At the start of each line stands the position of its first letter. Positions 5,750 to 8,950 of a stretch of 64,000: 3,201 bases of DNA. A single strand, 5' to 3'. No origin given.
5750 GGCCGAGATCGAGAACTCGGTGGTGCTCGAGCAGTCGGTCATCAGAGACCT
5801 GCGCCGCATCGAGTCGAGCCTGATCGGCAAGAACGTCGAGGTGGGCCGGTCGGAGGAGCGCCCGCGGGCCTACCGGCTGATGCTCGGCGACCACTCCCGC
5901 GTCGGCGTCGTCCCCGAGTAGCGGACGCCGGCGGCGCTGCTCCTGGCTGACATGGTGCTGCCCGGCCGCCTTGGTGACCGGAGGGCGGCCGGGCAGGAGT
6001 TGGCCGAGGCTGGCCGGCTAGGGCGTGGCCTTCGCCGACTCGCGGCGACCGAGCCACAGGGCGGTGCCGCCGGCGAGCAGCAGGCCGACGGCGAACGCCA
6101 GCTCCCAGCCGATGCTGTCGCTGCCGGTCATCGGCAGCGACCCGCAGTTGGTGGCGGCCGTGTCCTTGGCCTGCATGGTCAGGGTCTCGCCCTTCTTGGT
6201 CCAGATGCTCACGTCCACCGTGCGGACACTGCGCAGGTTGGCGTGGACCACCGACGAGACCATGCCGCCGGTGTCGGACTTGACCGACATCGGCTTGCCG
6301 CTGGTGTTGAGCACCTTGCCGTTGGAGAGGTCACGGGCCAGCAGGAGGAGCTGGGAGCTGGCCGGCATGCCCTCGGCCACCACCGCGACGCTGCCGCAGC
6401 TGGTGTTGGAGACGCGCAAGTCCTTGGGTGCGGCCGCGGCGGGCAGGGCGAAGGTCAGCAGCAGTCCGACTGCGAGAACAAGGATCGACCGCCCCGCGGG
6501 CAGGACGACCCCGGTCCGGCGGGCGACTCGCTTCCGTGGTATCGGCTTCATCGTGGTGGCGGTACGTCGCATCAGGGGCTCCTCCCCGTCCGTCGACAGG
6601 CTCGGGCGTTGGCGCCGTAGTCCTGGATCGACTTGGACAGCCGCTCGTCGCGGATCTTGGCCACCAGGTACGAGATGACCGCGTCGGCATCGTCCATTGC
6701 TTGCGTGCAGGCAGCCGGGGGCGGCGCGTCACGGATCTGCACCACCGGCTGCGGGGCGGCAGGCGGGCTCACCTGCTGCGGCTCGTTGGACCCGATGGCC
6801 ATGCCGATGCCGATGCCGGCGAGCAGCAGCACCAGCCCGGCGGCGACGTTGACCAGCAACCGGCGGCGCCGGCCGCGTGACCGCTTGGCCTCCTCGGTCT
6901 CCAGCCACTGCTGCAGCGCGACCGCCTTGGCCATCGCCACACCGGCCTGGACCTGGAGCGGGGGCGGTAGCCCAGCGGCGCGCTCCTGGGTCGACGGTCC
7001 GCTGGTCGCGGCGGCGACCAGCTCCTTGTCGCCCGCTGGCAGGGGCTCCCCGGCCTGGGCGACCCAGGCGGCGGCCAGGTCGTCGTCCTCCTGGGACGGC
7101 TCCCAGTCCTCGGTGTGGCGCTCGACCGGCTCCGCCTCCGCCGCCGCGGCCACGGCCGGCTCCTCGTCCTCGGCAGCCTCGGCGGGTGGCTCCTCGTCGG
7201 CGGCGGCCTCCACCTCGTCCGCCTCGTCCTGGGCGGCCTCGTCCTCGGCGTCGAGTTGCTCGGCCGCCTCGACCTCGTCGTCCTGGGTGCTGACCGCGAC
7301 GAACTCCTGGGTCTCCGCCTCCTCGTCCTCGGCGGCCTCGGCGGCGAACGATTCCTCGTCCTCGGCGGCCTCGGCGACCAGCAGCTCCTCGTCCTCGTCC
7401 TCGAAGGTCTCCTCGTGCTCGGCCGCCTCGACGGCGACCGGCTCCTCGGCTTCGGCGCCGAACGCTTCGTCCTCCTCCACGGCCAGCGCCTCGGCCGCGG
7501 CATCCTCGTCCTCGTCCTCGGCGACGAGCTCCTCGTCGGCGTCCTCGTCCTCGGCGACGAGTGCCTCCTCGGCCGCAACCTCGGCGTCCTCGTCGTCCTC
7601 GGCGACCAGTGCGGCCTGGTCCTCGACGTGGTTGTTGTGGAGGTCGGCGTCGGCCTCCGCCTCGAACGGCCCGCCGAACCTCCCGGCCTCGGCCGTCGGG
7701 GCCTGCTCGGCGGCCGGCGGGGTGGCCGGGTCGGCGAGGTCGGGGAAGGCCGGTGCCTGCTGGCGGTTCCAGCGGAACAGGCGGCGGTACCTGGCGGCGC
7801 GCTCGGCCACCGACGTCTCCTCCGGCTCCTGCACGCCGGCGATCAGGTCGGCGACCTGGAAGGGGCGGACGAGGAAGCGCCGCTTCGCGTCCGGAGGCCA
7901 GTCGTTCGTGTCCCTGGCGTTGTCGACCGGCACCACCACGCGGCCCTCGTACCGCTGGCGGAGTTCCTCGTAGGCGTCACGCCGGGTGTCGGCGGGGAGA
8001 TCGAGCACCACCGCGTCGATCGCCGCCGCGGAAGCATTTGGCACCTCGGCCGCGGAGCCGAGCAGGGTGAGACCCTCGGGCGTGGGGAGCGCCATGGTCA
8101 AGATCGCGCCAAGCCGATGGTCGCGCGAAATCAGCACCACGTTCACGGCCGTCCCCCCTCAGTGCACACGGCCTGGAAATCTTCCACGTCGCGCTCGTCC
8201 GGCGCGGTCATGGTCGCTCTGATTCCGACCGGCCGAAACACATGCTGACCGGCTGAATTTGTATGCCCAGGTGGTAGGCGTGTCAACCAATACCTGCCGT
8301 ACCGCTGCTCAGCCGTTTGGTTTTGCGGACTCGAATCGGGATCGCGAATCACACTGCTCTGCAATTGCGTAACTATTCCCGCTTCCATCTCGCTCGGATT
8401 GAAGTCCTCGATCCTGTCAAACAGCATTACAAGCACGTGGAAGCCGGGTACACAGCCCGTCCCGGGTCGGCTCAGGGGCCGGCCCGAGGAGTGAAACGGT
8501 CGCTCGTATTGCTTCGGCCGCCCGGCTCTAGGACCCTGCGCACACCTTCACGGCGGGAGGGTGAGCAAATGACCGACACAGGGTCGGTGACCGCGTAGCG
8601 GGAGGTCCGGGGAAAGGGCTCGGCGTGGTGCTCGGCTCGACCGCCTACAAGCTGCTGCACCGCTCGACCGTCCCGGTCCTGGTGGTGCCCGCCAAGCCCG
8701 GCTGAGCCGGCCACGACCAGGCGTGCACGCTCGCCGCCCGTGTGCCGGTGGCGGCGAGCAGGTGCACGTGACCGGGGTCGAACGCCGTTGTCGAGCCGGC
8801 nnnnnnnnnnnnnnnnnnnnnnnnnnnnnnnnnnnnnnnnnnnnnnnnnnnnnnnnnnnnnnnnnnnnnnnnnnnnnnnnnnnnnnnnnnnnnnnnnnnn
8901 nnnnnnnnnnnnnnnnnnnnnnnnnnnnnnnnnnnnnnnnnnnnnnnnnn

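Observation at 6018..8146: Two-gene operon encoding an atypical REC-like, poly-acidic membrane protein translationally coupled to a small LPXTG-anchored surface protein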

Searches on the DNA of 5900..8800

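Call 41: search_rna_families(source=window, start=5900, end=8800, threshold=evalue, max_evalue=1)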
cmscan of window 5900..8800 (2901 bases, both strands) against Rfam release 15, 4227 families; matches with E-value up to 1: 2.
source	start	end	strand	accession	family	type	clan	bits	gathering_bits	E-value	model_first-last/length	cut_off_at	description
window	6764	6838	+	RF04231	mir-9191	Gene; miRNA;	-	21.9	100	0.58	1-73/73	no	mir-9191 microRNA precursor family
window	7489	7540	-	RF01273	sR34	Gene; snRNA; snoRNA; CD-box;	-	20.8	40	0.91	1-54/54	no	Small nucleolar RNA sR34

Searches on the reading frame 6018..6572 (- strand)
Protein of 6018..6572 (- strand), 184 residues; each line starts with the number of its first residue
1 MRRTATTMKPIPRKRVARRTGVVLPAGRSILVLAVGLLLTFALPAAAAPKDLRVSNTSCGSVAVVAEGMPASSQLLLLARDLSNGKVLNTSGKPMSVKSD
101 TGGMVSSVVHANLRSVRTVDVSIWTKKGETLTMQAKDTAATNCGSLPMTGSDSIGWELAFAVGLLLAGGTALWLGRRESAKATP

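Call 3: search_protein_families(library=pfam, proteins=[window:6018-6572:-], max_evalue=1)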
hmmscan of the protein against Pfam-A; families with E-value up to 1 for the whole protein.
window:6018-6572:- (184 aa): 1 family
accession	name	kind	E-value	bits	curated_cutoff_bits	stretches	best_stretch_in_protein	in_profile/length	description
PF24418.1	DUF7550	-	0.78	10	27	1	30-46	42-58/59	Family of unknown function (DUF7550)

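Call 4: search_protein_families(library=ncbifam, proteins=[window:6018-6572:-], max_evalue=1)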
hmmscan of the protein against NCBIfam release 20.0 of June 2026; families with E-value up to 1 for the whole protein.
window:6018-6572:- (184 aa): 4 families
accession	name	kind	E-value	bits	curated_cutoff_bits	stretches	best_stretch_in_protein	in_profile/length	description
NF058582.1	Microco_LAVTG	domain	0.00014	21.9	27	1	146-177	2-33/34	LAVTG motif-containing sortase-dependent surface protein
NF058583.1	LAXTG_small_WW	exception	0.00026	20.6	65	1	141-178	13-49/54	LAXTG motif-containing small protein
TIGR01167.1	LPXTG_anchor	domain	0.0076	16.9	15.9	1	145-177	1-32/34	LPXTG cell wall anchor domain-containing protein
NF040680.1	chromo_anti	equivalog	0.061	13.2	86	1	30-111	3-91/133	enediyne antibiotic chromoprotein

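Call 11: find_homologous_proteins(query=window:6018-6572:-, max_evalue=0.01)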
Query window:6018-6572:- (184 aa): 66 proteins with E <= 0.01 among 2259 candidates.
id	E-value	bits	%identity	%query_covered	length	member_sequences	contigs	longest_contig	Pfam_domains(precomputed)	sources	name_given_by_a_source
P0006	8.8e-109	379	99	100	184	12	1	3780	-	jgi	-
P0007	3.7e-96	338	90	100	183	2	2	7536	-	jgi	jgi:hypothetical protein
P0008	1.1e-91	323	86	99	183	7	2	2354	-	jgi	jgi:LPXTG-motif cell wall-anchored protein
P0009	1.2e-80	287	86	86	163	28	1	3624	-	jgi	jgi:LPXTG-motif cell wall-anchored protein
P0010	3.6e-80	286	86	86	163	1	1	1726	-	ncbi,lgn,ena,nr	ncbi:MAG TPA: LPXTG cell wall anchor domain-containing protein [Actinomycetota bacterium]|nr:LPXTG c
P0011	5.7e-80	285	90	83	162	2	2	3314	-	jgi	jgi:LPXTG-motif cell wall-anchored protein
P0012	6.1e-80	285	89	85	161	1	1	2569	-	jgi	jgi:hypothetical protein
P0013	9.5e-80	285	86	86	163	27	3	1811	-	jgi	jgi:LPXTG-motif cell wall-anchored protein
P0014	1.6e-79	284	90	83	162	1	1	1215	-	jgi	jgi:hypothetical protein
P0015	2.3e-79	283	90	83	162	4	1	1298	-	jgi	jgi:hypothetical protein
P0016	4.4e-79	282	86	84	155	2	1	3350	-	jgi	jgi:hypothetical protein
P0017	3.9e-78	279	89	82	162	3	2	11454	-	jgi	jgi:hypothetical protein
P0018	2.2e-68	248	70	95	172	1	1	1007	-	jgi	jgi:hypothetical protein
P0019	1.9e-67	245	76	84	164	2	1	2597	-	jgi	jgi:hypothetical protein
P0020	1.1e-60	223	74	81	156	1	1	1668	-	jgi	jgi:hypothetical protein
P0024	2.7e-59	218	70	73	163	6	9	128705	-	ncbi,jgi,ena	jgi:LPXTG-motif cell wall-anchored protein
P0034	1.8e-43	167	56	85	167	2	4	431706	-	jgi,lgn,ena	-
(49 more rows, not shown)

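Call 12: find_encoding_contigs(protein=P0034, flank=8000, max_places=2)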
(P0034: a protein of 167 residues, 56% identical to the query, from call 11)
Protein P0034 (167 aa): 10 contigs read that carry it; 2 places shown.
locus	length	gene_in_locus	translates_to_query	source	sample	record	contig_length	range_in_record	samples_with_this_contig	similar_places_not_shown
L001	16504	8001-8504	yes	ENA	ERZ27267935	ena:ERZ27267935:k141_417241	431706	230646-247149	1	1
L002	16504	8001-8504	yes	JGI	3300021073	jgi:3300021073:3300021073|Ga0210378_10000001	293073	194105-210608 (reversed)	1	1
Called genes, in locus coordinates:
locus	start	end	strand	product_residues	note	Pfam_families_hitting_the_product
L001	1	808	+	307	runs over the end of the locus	PF13489:Methyltransf_23, PF07021:MetW (weak), PF08241:Methyltransf_11, PF08242:Methyltransf_12, PF13649:Methyltransf_25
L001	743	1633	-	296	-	PF01073:3Beta_HSD (faint), PF01370:Epimerase, PF04321:RmlD_sub_bind, PF07993:NAD_binding_4 (faint), PF02719:Polysacc_synt_2 (weak), PF16363:GDP_Man_Dehyd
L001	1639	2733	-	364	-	PF01073:3Beta_HSD, PF01370:Epimerase, PF02719:Polysacc_synt_2, PF04321:RmlD_sub_bind, PF13460:NAD_binding_10, PF16363:GDP_Man_Dehyd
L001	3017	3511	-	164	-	-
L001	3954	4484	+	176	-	PF05995:CDO_I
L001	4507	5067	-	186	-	PF00293:NUDIX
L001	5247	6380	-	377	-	PF04542:Sigma70_r2, PF08281:Sigma70_r4_2, PF04545:Sigma70_r4, PF02577:BFN_dom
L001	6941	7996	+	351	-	-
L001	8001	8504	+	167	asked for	-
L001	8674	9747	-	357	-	PF00483:NTP_transferase, PF12804:NTP_transf_3, PF25084:LbH_EIF2B (weak), PF25087:GMPPB_C (weak)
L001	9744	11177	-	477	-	PF03816:LytR_cpsA_psr, PF13399:LytR_C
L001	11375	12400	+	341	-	PF00501:AMP-binding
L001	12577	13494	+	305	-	PF03706:LPG_synthase_TM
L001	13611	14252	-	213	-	PF13489:Methyltransf_23, PF13847:Methyltransf_31, PF08241:Methyltransf_11, PF08242:Methyltransf_12, PF13649:Methyltransf_25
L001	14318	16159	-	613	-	-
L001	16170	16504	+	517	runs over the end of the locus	PF00535:Glycos_transf_2, PF13641:Glyco_tranf_2_3 (weak), PF13489:Methyltransf_23 (weak), PF08242:Methyltransf_12 (weak), PF13649:Methyltransf_25 (weak)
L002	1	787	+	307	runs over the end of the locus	PF13489:Methyltransf_23, PF07021:MetW (weak), PF08241:Methyltransf_11, PF08242:Methyltransf_12, PF13649:Methyltransf_25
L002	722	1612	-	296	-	PF01073:3Beta_HSD (faint), PF01370:Epimerase, PF04321:RmlD_sub_bind, PF07993:NAD_binding_4 (faint), PF02719:Polysacc_synt_2 (weak), PF16363:GDP_Man_Dehyd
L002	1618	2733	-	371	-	PF01073:3Beta_HSD, PF01370:Epimerase, PF02719:Polysacc_synt_2, PF04321:RmlD_sub_bind, PF13460:NAD_binding_10, PF16363:GDP_Man_Dehyd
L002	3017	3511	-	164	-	-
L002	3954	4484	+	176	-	PF05995:CDO_I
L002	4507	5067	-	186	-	PF00293:NUDIX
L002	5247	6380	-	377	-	PF04542:Sigma70_r2, PF08281:Sigma70_r4_2, PF04545:Sigma70_r4, PF02577:BFN_dom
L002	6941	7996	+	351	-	-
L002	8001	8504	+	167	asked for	-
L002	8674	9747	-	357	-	PF00483:NTP_transferase, PF12804:NTP_transf_3, PF25084:LbH_EIF2B (weak), PF25087:GMPPB_C (weak)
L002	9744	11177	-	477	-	PF03816:LytR_cpsA_psr, PF13399:LytR_C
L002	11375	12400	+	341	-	PF00501:AMP-binding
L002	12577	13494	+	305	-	PF03706:LPG_synthase_TM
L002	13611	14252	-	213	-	PF13489:Methyltransf_23, PF13847:Methyltransf_31, PF08241:Methyltransf_11, PF08242:Methyltransf_12, PF13649:Methyltransf_25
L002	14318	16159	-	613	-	-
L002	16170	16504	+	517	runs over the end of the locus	PF00535:Glycos_transf_2, PF13641:Glyco_tranf_2_3 (weak), PF13489:Methyltransf_23 (weak), PF08242:Methyltransf_12 (weak), PF13649:Methyltransf_25 (weak)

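Call 13: find_encoding_contigs(protein=P0024, flank=8000, max_places=2)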
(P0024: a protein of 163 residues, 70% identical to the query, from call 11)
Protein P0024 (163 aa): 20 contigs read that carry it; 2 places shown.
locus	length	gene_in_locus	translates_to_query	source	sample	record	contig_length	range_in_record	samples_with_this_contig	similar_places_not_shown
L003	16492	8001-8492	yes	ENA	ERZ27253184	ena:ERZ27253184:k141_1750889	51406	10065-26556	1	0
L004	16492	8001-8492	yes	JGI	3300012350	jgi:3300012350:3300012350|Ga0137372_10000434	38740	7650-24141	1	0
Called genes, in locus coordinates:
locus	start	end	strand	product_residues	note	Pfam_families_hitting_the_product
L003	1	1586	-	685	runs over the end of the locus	-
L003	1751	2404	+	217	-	PF00132:Hexapep, PF14602:Hexapep_2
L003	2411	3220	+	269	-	PF13489:Methyltransf_23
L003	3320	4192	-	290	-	PF01370:Epimerase, PF02719:Polysacc_synt_2 (faint), PF04321:RmlD_sub_bind, PF16363:GDP_Man_Dehyd (faint)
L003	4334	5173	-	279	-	-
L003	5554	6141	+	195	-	PF05995:CDO_I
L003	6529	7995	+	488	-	-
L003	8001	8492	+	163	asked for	-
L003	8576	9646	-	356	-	PF00483:NTP_transferase, PF12804:NTP_transf_3, PF25084:LbH_EIF2B (weak), PF25087:GMPPB_C (weak)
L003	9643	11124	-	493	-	PF03816:LytR_cpsA_psr, PF13399:LytR_C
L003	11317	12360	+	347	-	PF00501:AMP-binding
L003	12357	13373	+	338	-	PF03706:LPG_synthase_TM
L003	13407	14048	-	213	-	PF01209:Ubie_methyltran (faint), PF13489:Methyltransf_23, PF07021:MetW (weak), PF13847:Methyltransf_31, PF08241:Methyltransf_11, PF08242:Methyltransf_12, PF13649:Methyltransf_25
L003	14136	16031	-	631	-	-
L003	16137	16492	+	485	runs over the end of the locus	PF00535:Glycos_transf_2, PF13641:Glyco_tranf_2_3, PF13489:Methyltransf_23, PF13649:Methyltransf_25, PF08241:Methyltransf_11 (faint), PF08242:Methyltransf_12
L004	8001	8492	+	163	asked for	-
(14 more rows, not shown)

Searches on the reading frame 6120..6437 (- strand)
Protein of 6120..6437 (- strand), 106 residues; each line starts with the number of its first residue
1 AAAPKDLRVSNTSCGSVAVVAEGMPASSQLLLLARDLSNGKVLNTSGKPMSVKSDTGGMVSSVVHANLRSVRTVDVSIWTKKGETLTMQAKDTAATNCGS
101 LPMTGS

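Call 42: predict_structure(alignment_id=A6)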
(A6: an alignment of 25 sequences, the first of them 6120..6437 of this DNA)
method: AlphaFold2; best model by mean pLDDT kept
length: 106 residues; sequences in the alignment: 25
mean_pLDDT: 85.6   pTM: 0.74
mean pLDDT of the five models: 85.6, 85.0, 84.0, 82.8, 80.8
residues with pLDDT >= 90: 54; 70-90: 39; 50-70: 8; < 50: 5
segments of 3 or more residues with pLDDT < 50: 1-3
pLDDT, mean of each block of 10 residues (from residue 1): 71 90 89 93 91 92 89 92 87 82 51
secondary structure, 60 per line:
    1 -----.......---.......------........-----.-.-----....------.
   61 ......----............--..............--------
elements in order: E6-12 E16-22 E29-36 E50-53 E60-66 E71-82 E85-98

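Call 44: fold_search(model_id=the predicted structure, library=pdb)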
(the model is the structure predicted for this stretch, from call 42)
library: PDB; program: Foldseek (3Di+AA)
matches with E <= 10: 1776; with E <= 0.001: 1
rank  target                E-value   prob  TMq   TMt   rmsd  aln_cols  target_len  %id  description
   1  3b83_H                9.6e-04  1.00  0.55  0.60   4.1        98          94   16  Computer-Based Redesign of a beta Sandwich Protein Suggests that Extensive Negative Design Is Not Required for De Novo (released 2008-11-04)
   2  1ten                  2.1e-03  1.00  0.51  0.58   4.4        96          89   12  STRUCTURE OF A FIBRONECTIN TYPE III DOMAIN FROM TENASCIN PHASED BY MAD ANALYSIS OF THE SELENOMETHIONYL PROTEIN (released 1993-10-31)
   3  2zot_C                2.3e-03  1.00  0.55  0.44   4.9       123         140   14  Crystal structure of human F-spondin reeler domain (fragment 1) (released 2008-10-14)
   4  7u01_A                2.6e-03  1.00  0.48  0.48   5.1       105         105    8  Structure of CD148 fibronectin type III domain 2 (released 2023-02-22)
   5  2rb8                  3.0e-03  1.00  0.51  0.56   4.5        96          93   16  High resolution design of a protein loop (released 2007-11-20)
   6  9f00_C                3.0e-03  1.00  0.49  0.54   5.2        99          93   12  Complex between D-SH2 domain of ABL with monobody DAM27 (released 2024-12-25)
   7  7u01_D                3.2e-03  1.00  0.46  0.46   5.2       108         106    8  Structure of CD148 fibronectin type III domain 2 (released 2023-02-22)
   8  1j48_A                3.4e-03  1.00  0.52  0.51   4.2       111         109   14  Crystal Structure of Apo-C1027 (released 2003-06-03)
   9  7u01_C                3.4e-03  1.00  0.47  0.48   5.1       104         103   10  Structure of CD148 fibronectin type III domain 2 (released 2023-02-22)
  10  2mcm                  3.7e-03  1.00  0.56  0.53   4.1       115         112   13  MACROMOMYCIN (released 1993-01-15)
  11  9f00_D                4.0e-03  1.00  0.48  0.52   5.1        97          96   10  Complex between D-SH2 domain of ABL with monobody DAM27 (released 2024-12-25)
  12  3b83_D                4.2e-03  1.00  0.53  0.59   4.0        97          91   15  Computer-Based Redesign of a beta Sandwich Protein Suggests that Extensive Negative Design Is Not Required for De Novo (released 2008-11-04)
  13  3but                  4.2e-03  0.97  0.36  0.33   7.3       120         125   11  Crystal structure of protein Af_0446 from Archaeoglobus fulgidus (released 2008-01-15)
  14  5gni_A                4.4e-03  1.00  0.51  0.31   4.5        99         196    9  The crystal structure of PECAM-1 IgL1-2 trans-homophilic dimer (released 2016-12-21)
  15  2zot_B                4.7e-03  1.00  0.59  0.46   4.7       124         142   14  Crystal structure of human F-spondin reeler domain (fragment 1) (released 2008-10-14)
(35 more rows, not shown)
